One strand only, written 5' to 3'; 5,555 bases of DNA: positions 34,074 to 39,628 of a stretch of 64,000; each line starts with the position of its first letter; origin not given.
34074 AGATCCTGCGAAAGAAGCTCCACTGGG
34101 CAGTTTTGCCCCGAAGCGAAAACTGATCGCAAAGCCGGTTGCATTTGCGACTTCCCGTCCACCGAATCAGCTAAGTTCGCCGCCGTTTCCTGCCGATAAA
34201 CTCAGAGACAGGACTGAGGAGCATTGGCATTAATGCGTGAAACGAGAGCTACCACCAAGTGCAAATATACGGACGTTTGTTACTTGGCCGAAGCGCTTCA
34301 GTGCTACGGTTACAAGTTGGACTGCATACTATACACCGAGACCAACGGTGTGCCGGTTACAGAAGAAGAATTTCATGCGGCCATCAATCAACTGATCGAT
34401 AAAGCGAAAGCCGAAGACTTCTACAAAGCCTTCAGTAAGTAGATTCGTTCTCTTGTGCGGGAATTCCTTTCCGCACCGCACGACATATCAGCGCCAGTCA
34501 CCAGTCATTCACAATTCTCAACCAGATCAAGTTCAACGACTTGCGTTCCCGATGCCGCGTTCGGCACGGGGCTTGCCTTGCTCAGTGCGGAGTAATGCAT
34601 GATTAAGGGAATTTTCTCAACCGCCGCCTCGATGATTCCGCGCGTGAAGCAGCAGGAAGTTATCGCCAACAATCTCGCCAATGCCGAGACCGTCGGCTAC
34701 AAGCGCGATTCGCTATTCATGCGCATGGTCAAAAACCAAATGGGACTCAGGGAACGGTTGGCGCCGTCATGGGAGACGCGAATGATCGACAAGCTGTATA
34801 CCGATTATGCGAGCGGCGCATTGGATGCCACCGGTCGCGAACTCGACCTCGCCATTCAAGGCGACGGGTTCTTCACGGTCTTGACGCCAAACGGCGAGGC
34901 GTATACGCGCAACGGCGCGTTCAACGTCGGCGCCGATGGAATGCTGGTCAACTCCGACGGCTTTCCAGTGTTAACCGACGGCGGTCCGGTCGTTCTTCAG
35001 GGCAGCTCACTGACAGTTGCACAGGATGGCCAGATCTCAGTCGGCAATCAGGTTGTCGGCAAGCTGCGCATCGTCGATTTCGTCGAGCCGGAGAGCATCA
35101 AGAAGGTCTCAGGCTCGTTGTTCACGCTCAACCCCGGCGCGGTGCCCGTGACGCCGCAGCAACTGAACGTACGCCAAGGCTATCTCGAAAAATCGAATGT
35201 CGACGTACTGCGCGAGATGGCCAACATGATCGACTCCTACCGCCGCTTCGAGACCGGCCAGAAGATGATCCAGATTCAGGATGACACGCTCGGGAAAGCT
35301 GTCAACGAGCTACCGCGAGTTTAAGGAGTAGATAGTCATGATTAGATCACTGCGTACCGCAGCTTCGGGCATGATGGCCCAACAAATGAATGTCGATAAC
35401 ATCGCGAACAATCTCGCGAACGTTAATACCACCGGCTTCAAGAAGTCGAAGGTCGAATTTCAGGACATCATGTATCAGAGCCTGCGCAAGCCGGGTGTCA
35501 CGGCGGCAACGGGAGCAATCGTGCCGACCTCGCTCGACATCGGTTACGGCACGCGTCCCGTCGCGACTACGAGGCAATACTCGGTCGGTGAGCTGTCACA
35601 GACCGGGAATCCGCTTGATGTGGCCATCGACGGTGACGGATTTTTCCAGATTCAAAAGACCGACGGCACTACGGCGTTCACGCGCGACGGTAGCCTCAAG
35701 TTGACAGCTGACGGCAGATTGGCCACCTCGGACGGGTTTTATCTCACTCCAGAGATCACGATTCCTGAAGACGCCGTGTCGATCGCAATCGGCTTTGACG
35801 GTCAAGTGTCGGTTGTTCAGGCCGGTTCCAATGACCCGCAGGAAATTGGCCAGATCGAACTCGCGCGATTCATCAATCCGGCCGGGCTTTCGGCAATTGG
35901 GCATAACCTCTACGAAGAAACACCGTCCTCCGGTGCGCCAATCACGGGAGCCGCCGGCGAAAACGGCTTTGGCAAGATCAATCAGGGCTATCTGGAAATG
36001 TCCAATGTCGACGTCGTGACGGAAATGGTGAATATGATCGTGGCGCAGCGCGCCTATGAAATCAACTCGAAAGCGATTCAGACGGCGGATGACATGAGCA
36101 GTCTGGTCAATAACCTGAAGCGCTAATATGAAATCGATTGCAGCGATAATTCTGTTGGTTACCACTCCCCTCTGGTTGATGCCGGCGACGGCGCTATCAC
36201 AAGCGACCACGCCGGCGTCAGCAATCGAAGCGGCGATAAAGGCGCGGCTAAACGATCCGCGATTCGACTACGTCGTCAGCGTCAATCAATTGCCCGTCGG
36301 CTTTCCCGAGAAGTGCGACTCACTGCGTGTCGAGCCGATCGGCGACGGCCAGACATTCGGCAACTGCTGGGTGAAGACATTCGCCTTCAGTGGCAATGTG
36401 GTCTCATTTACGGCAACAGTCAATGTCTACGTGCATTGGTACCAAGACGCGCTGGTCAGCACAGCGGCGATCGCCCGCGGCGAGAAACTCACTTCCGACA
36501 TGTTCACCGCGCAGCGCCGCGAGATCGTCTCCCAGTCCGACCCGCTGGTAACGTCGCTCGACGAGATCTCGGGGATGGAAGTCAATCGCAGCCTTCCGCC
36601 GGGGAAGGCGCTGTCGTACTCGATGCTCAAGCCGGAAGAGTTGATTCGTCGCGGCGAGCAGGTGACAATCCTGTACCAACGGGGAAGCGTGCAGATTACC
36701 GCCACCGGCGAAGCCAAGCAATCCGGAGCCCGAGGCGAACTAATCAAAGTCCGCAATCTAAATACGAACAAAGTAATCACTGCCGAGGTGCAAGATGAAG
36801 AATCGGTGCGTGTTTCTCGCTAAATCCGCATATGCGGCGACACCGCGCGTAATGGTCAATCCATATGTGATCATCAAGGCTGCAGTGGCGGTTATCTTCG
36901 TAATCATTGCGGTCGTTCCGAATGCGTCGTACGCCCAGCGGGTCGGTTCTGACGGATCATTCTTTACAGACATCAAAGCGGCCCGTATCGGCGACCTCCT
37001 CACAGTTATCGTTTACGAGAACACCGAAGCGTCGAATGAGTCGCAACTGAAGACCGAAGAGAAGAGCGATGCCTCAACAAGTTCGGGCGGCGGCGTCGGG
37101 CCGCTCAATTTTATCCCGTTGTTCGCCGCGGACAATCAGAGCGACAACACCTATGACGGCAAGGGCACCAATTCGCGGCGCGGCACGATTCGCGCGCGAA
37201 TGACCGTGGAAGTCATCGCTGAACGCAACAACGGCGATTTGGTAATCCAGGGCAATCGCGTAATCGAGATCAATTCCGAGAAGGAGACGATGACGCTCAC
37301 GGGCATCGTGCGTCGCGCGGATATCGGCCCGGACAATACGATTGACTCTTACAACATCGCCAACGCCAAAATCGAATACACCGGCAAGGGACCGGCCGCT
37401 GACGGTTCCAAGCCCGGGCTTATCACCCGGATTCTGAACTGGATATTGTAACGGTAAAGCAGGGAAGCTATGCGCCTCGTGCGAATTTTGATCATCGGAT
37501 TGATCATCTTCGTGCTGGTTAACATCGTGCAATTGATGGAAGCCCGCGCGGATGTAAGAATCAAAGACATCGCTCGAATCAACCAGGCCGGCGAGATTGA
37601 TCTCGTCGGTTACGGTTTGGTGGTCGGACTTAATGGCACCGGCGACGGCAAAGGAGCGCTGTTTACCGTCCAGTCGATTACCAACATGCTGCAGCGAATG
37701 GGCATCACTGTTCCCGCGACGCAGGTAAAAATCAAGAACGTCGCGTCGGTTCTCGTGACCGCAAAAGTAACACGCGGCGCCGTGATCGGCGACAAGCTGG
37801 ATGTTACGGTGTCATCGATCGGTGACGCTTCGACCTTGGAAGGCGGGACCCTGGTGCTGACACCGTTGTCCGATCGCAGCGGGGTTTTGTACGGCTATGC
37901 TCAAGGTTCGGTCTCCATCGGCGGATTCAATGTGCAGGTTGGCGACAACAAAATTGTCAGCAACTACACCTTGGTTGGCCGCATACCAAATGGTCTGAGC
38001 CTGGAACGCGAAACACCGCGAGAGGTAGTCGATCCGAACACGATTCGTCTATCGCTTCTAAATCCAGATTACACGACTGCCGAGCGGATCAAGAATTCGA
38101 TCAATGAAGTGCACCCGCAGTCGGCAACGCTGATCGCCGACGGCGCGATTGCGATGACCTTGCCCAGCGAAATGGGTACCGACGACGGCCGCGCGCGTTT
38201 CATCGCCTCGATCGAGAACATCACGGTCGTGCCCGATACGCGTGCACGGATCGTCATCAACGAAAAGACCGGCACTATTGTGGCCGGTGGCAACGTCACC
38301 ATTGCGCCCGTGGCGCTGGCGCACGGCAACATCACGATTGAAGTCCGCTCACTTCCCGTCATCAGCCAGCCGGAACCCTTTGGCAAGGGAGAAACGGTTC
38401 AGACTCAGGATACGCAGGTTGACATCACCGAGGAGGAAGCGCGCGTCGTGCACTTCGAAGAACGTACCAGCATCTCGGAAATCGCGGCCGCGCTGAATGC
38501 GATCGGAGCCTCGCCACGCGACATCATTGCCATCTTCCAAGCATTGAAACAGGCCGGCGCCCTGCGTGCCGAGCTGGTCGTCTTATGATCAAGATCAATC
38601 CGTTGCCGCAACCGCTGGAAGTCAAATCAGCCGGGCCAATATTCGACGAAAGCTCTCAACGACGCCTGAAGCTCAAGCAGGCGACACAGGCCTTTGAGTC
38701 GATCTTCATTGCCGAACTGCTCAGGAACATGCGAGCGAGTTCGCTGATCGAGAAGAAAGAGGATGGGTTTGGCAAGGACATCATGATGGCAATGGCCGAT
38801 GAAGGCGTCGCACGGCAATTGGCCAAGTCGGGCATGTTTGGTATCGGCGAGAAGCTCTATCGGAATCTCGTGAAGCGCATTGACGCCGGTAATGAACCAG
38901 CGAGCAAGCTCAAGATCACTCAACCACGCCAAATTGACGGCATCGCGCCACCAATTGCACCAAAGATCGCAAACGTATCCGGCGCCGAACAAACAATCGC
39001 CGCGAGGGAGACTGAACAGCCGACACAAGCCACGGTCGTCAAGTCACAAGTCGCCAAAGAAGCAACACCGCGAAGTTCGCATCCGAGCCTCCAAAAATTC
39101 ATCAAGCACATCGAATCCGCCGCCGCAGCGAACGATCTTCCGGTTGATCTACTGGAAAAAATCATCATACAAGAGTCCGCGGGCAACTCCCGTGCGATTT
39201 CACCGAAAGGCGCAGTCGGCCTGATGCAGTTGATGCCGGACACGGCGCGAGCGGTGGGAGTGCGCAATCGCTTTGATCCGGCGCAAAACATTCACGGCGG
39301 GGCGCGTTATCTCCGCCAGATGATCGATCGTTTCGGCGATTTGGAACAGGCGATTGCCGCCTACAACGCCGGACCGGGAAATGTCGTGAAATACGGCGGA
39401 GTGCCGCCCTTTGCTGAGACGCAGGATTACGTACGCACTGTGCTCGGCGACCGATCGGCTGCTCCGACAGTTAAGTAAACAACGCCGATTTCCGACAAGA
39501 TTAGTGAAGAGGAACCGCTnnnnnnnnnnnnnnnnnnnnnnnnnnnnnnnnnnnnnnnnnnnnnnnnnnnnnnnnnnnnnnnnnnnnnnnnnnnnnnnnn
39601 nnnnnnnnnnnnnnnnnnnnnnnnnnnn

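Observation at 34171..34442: Low-GC 69-aa cysteine-containing ORF behind a sigma-28-like promoter at the head of the flagellar cluster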

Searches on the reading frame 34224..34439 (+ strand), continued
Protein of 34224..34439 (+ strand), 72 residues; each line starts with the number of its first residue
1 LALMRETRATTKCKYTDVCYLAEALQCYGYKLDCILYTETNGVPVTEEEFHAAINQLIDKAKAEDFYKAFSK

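Call 42: predict_structure(alignment_id=A6)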
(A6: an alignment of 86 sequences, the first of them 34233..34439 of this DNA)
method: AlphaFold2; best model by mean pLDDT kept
length: 69 residues; sequences in the alignment: 86
mean_pLDDT: 55.0   pTM: 0.39
mean pLDDT of the five models: 55.0, 53.6, 52.7, 51.9, 50.5
residues with pLDDT >= 90: 0; 70-90: 10; 50-70: 31; < 50: 28
segments of 3 or more residues with pLDDT < 50: 1-3, 10-30
pLDDT, mean of each block of 10 residues (from residue 1): 49 45 41 53 70 70 57
secondary structure, 60 per line:
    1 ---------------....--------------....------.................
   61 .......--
elements in order: H16-19 H34-37 H44-67
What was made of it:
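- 34233..34442 (+): Protein-coding gene, 69 aa: a Cys4 small protein (C10, C16, C24, C31) with a C-terminal helix at about residues 44-67. AlphaFold2 gives confidence only to the C-terminal helix (call 42).
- That would fit, though does not show, cofactor-dependent folding (call 42).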

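Call 62: list_cluster_members(proteins=[P0001])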
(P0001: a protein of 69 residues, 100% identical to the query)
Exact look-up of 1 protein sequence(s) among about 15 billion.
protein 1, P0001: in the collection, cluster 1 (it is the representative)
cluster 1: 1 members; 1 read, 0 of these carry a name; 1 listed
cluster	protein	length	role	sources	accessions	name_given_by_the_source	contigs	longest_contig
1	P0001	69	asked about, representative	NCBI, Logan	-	-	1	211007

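Call 63: find_encoding_contigs(protein=P0001, flank=1000, max_places=2)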
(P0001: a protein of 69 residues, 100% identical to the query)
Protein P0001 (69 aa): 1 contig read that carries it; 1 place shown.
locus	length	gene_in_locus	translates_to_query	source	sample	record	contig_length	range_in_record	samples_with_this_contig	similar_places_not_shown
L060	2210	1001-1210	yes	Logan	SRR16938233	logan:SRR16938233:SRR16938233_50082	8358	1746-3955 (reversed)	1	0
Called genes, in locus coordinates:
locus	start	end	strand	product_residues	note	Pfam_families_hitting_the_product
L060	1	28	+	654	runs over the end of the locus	PF13292:DXP_synthase_N, PF00456:Transketolase_N (faint), PF02779:Transket_pyr, PF02780:Transketolase_C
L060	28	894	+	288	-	PF01513:NAD_kinase, PF20143:NAD_kinase_C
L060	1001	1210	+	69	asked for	-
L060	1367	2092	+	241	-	PF00460:Flg_bb_rod (weak), PF22692:LlgE_F_G_D1, PF06429:Flg_bbr_C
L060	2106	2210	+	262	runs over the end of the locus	PF00460:Flg_bb_rod, PF22692:LlgE_F_G_D1, PF06429:Flg_bbr_C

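Call 66: fold_search(model_id=the predicted structure, library=pdb)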
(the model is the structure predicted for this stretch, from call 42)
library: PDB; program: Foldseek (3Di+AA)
matches with E <= 10: 12; with E <= 0.001: 0
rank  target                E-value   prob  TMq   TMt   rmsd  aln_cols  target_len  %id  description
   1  2bl8_B                4.3e+00  0.04  0.24  0.22  11.2        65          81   20  1.6 Angstrom crystal structure of EntA-im: a bacterial immunity protein conferring immunity to the antimicrobial activ (released 2005-03-07)
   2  2hoq                  6.0e+00  0.08  0.31  0.11   8.1        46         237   13  Crystal structure of the probable haloacid dehalogenase (PH1655) from pyrococcus horikoshii OT3 (released 2007-07-17)
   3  2auc_B                6.0e+00  0.07  0.33  0.24   7.2        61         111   21  Structure of the Plasmodium MTIP-MyoA complex, a key component of the parasite invasion motor (released 2006-01-17)
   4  7nvm_P                6.4e+00  0.03  0.25  0.11  23.8        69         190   20  Human TRiC complex in closed state with nanobody Nb18, actin and PhLP2A bound (released 2022-03-02)
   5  1uuj_D                6.8e+00  0.09  0.37  0.34   6.3        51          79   16  N-terminal domain of Lissencephaly-1 protein (Lis-1) (released 2004-07-29)
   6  2dqr_B                6.8e+00  0.07  0.32  0.22   8.1        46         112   22  Crystal structure of the replication terminator protein mutant RTP.E39K.R42Q (released 2007-05-29)
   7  2ia1_A                8.3e+00  0.09  0.33  0.16   3.6        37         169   22  Crystal structure of protein BH3703 from Bacillus halodurans, Pfam DUF600 (released 2006-10-03)
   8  2bcw_C                8.8e+00  0.04  0.28  0.32   8.9        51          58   24  Coordinates of the N-terminal domain of ribosomal protein L11,C-terminal domain of ribosomal protein L7/L12 and a port (released 2005-12-20)
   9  1uuj_A                8.8e+00  0.03  0.26  0.24   8.5        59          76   15  N-terminal domain of Lissencephaly-1 protein (Lis-1) (released 2004-07-29)
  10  2w9e_A                9.4e+00  0.08  0.29  0.23   3.2        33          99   15  Structure of ICSM 18 (anti-Prp therapeutic antibody) Fab fragment complexed with human Prp fragment 119-231 (released 2009-02-03)
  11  8euy_J                9.4e+00  0.04  0.31  0.24  14.7        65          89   15  Ytm1 associated nascent 60S ribosome (-fkbp39) State 1A (released 2022-11-30)
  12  2hpa_A                9.4e+00  0.03  0.23  0.06   8.7        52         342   13  STRUCTURAL ORIGINS OF L(+)-TARTRATE INHIBITION OF HUMAN PROSTATIC ACID PHOSPHATASE (released 1998-09-16)
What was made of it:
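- No experiment, no homology to any characterised family, and no usable structure (pLDDT 55, call 42; Foldseek empty, call 66).
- Tried and rejected: Foldseek against PDB returned only E > 4 matches (call 66).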

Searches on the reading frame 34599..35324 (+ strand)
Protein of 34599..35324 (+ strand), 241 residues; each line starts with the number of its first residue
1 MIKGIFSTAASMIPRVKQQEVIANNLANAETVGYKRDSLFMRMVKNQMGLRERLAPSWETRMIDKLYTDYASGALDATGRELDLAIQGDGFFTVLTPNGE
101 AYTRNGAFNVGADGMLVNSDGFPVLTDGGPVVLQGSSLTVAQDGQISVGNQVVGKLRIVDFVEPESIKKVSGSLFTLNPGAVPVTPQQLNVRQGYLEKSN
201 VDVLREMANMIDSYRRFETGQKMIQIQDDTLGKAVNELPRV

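Call 4: search_protein_families(library=pfam, proteins=[window:34599-35324:+], max_evalue=1)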
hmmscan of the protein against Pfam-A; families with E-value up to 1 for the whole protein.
window:34599-35324:+ (241 aa): 3 families
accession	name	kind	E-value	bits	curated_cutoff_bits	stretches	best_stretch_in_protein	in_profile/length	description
PF22692.1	LlgE_F_G_D1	-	1.2e-16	61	27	1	85-148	1-64/64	Flagellar hook protein FlgE/F/G D1 domain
PF06429.18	Flg_bbr_C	-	1.5e-15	56.8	23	1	192-236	1-45/46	Flagellar basal body rod FlgEFG protein C-terminal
PF00460.25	Flg_bb_rod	-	1.9e-07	31.4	20.7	1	17-35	13-31/31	Flagella basal body rod protein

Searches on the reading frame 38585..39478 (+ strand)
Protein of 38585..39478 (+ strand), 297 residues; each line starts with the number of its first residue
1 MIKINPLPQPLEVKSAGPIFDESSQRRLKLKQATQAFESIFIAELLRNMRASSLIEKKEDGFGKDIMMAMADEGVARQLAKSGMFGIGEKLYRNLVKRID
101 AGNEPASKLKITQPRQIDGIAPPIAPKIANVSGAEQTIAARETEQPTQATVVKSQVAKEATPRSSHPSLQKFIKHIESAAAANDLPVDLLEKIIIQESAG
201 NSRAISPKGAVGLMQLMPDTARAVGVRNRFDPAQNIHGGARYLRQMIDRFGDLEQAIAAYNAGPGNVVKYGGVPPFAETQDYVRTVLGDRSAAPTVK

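Call 38: search_protein_families(library=pfam, proteins=[window:38585-39478:+], max_evalue=0.00001)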
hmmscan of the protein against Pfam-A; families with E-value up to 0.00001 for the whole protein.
window:38585-39478:+ (297 aa): 1 family
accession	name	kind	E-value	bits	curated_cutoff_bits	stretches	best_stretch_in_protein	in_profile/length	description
PF01464.25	SLT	-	1.9e-29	102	21.3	1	176-273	3-107/117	Transglycosylase SLT domain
